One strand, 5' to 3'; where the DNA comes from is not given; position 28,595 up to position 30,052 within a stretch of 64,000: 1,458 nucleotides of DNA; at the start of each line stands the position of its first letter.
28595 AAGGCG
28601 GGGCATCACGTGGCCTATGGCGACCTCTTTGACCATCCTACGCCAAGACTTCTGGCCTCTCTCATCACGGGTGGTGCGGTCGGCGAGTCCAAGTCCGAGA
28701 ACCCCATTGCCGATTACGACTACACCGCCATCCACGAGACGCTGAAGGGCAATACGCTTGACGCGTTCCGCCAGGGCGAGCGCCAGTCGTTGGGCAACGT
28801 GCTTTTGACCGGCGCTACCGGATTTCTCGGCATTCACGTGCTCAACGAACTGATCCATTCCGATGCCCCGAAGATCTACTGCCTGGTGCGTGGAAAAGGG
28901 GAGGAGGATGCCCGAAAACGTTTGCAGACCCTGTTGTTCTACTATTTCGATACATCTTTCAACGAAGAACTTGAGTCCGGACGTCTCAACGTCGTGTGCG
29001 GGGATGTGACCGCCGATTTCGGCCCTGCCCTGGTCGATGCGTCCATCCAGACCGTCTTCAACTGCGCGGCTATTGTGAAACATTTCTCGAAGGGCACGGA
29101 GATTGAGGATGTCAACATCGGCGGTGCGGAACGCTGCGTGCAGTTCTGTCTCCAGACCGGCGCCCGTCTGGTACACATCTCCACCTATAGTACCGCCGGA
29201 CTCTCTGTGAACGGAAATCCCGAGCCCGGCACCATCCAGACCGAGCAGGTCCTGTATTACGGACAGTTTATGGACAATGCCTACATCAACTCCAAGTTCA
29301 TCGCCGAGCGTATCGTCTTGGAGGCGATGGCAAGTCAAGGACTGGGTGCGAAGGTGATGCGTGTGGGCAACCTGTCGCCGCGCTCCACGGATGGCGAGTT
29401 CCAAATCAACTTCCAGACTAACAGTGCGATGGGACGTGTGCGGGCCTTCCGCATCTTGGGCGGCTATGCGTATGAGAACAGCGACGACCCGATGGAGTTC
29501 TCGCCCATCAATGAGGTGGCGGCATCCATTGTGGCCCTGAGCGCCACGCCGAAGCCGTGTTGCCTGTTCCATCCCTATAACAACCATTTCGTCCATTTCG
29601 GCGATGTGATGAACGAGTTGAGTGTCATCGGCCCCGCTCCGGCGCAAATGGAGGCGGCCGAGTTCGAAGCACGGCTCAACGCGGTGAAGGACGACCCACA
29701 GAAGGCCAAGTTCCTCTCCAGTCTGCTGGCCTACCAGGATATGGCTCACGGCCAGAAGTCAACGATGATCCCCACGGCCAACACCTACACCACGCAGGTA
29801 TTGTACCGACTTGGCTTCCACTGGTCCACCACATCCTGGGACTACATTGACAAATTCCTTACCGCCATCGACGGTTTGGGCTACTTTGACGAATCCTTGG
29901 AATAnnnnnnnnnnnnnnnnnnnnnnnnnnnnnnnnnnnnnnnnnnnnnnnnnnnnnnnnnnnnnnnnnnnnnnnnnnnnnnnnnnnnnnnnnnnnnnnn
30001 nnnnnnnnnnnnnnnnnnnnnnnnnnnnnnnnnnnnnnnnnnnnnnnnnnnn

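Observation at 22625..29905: C-A-T-C-A-T-R synthetase predicted to release an N-acyl dipeptide aldehyde (protease-inhibitor / pyrazinone-type chemistry)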

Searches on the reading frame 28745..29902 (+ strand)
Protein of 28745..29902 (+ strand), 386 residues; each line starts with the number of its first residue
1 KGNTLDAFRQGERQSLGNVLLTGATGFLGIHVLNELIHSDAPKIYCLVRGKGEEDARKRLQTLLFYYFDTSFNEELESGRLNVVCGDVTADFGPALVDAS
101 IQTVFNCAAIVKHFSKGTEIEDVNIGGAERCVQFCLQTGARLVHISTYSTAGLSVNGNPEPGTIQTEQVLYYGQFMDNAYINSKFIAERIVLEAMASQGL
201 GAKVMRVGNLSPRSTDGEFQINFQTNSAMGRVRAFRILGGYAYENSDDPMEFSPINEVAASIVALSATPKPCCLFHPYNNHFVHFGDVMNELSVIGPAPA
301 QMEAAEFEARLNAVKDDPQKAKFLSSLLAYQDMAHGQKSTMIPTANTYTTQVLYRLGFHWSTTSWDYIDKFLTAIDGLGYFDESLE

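Call 39: search_protein_families(library=ncbifam, proteins=[window:28745-29902:+], max_evalue=0.01)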
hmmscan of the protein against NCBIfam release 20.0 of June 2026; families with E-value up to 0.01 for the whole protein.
window:28745-29902:+ (386 aa): 13 families
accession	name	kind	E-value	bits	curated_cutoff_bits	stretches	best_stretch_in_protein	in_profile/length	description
NF047350.1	aureusi_NRPS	equivalog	6e-49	166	2500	1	9-372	2020-2365/2373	aureusimine non-ribosomal peptide synthetase AusA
TIGR01746.1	Thioester-redct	subfamily_domain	8.4e-42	143.7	213.35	1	18-351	1-333/371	thioester reductase domain-containing protein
NF038078.1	NRPS_MxcG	equivalog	2.7e-20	71.3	2300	1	11-341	1077-1396/1442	myxochelin non-ribosomal peptide synthetase MxcG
NF005539.0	PRK07201.1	equivalog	4.1e-16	58.9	549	1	19-302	3-272/657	SDR family oxidoreductase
TIGR03443.1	alpha_am_amid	equivalog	1.3e-15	55.9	1030.1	1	14-333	970-1303/1390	L-aminoadipate-semialdehyde dehydrogenase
NF041592.1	carboxyl_red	equivalog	1.2e-12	46.3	1300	1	15-207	763-969/1160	carboxylic acid reductase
TIGR03466.1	HpnA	hypoth_equivalog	8.8e-10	38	367.65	1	18-200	2-160/327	hopanoid-associated sugar epimerase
NF042422.1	oxyalk_red_OleD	equivalog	8.4e-08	31.9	580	1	69-196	31-155/329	2-alkyl-3-oxoalkanoate reductase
NF042423.1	oxyalk_red_Shew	equivalog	1e-06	28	580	1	99-198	69-163/331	2-alkyl-3-oxoalkanoate reductase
NF043036.1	ErythonDh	equivalog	7.4e-05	22.1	325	1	18-170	2-143/321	D-erythronate dehydrogenase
TIGR04180.1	EDH_00030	hypoth_equivalog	0.00024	20.3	475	1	19-152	1-126/297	NAD-dependent 4,6-dehydratase LegB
TIGR01179.1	galE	equivalog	0.0069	15.2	262.3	0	18-210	1-176/332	UDP-glucose 4-epimerase GalE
TIGR01777.1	yfcH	hypoth_equivalog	0.0076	15.8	207.35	0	19-58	1-39/292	TIGR01777 family oxidoreductase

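Call 40: search_solved_structures(query=window:28745-29902:+, max_evalue=0.00001, show_alignments=2)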
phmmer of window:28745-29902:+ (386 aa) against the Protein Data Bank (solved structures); distinct sequences matched with E-value up to 0.00001: 8.
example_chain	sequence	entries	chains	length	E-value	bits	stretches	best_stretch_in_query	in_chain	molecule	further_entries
6vtj_A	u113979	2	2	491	2.6e-62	214.2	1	3-381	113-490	Non-ribosomal peptide synthetase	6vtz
4f6c_A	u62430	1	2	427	3.1e-31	111.9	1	14-279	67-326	AusA reductase domain protein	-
4f6l_B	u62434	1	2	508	5e-31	111.2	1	14-279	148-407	AusA reductase domain protein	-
4u7w_A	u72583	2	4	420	3.7e-18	68.8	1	16-298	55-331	MxaA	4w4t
8v1x_A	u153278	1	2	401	2e-15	59.9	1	18-287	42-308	Type I polyketide synthase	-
4dqv_A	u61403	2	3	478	2.3e-10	43.2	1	11-210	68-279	PROBABLE PEPTIDE SYNTHETASE NRP (PEPTIDE SYNTHASE) | Peptide synthetase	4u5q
5msp_A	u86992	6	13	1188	5.1e-07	32.2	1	16-220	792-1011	Thioester reductase domain-containing protein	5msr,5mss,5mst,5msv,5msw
5mso_A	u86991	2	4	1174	2.3e-06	30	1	16-248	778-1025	Carboxylic acid reductase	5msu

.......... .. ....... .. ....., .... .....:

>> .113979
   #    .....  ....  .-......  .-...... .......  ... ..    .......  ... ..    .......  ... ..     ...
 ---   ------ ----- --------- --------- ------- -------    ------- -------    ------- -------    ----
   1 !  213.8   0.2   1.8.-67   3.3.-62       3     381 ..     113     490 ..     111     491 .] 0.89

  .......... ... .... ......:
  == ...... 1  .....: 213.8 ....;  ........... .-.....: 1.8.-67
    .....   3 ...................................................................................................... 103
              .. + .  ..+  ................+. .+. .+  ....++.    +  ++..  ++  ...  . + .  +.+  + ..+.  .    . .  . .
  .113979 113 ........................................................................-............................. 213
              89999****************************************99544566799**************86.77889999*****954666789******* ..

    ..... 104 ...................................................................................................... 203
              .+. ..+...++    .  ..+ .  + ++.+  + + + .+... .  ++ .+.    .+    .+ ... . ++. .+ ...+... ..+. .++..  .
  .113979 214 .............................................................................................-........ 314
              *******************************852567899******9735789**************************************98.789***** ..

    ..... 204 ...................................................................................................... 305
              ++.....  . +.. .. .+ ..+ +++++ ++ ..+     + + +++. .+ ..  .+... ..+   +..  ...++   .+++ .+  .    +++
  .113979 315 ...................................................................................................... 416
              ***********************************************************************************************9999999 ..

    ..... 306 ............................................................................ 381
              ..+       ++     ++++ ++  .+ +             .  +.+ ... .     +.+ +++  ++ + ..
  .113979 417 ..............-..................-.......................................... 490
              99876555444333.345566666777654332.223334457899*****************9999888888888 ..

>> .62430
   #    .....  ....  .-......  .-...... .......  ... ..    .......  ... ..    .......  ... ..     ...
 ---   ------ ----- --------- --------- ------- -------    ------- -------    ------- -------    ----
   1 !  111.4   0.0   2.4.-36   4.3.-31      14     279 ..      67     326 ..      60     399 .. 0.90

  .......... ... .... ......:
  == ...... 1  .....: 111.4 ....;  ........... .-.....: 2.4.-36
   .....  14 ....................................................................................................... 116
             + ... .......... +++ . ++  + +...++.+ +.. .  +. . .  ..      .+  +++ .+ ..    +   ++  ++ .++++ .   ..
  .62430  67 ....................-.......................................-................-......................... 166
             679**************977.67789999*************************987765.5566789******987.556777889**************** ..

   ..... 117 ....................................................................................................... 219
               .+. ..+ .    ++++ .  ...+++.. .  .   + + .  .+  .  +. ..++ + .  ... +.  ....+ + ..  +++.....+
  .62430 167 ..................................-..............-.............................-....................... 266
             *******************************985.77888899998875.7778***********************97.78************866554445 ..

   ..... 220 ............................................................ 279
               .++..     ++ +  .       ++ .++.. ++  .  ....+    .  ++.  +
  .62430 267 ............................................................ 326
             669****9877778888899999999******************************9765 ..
